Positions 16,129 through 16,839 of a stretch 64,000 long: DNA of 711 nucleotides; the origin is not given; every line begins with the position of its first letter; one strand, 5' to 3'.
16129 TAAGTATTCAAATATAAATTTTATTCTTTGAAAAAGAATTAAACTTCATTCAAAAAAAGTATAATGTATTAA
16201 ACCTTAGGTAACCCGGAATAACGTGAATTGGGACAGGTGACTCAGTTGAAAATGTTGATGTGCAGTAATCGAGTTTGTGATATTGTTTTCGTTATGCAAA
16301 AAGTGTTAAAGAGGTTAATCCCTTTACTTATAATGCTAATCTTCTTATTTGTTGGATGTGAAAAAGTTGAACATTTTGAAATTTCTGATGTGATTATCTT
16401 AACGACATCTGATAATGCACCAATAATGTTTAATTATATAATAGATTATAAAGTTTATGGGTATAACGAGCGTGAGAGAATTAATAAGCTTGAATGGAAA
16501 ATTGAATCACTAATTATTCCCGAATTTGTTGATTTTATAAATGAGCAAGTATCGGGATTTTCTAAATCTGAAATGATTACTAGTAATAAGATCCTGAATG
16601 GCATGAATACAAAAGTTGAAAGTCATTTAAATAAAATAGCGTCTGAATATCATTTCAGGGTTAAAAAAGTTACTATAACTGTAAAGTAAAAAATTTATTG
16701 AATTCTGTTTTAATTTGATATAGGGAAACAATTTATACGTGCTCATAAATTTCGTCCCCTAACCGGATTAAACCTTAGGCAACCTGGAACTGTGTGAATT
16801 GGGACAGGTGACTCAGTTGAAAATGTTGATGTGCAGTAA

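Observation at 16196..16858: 92-bp direct repeats bracket a lipoprotein gene; second copy leads into a degenerate paralogue disrupted by the Rhs cassette; third partial copy at 18262-18286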

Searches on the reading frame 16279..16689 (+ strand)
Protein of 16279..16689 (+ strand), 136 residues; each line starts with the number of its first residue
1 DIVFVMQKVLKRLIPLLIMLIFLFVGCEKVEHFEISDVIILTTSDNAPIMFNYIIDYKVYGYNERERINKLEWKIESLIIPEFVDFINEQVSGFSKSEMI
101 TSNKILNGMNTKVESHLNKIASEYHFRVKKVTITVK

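Call 18: find_encoding_contigs(protein=window:16279-16689:+, flank=10000, max_places=10)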
Protein window:16279-16689:+ (136 aa): no gene with exactly this product is on record in the collection.

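Call 21: search_protein_families(library=pfam, proteins=[window:16279-16689:+], max_evalue=0.01)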
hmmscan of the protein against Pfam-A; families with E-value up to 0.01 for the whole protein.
window:16279-16689:+ (136 aa): 2 families
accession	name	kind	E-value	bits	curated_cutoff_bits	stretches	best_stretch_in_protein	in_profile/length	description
PF01145.31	Band_7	-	0.00035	21.1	23.6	1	32-134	44-143/176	SPFH domain / Band 7 family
PF04224.18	DUF417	-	0.003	17.6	27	1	3-77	7-81/175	Protein of unknown function, DUF417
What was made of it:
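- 16294..16689 (+): Small lipoprotein-type ORF of 131 aa (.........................). Public annotation starts it at TTG 16228, inside the repeat, giving 153 aa. It has no detectable homologue. There is a weak Band_7 hit below cut-off (call 21).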

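Call 33: find_homologous_proteins(query=window:16294-16689:+)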
Query window:16294-16689:+ (131 aa): 1 proteins with E <= 0.001 among 6 candidates.
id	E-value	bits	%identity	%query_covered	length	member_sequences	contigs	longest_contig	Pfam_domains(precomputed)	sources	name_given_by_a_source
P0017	1.2e-77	276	100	100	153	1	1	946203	-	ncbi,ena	-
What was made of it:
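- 16294..16689 (+): The only match among 5.8 billion proteins is itself, as the 153-aa form (call 33).
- The lipoprotein has no homologue (call 33).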

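Call 50: search_protein_families(library=padloc, proteins=[window:16294-16689:+], max_evalue=0.01)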
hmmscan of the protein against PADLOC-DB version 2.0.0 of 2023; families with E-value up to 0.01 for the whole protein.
window:16294-16689:+ (131 aa): 0 families

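Call 74: search_protein_families(library=ncbifam, proteins=[window:16294-16689:+], max_evalue=0.001)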
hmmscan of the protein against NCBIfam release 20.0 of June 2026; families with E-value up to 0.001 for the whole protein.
window:16294-16689:+ (131 aa): 0 families
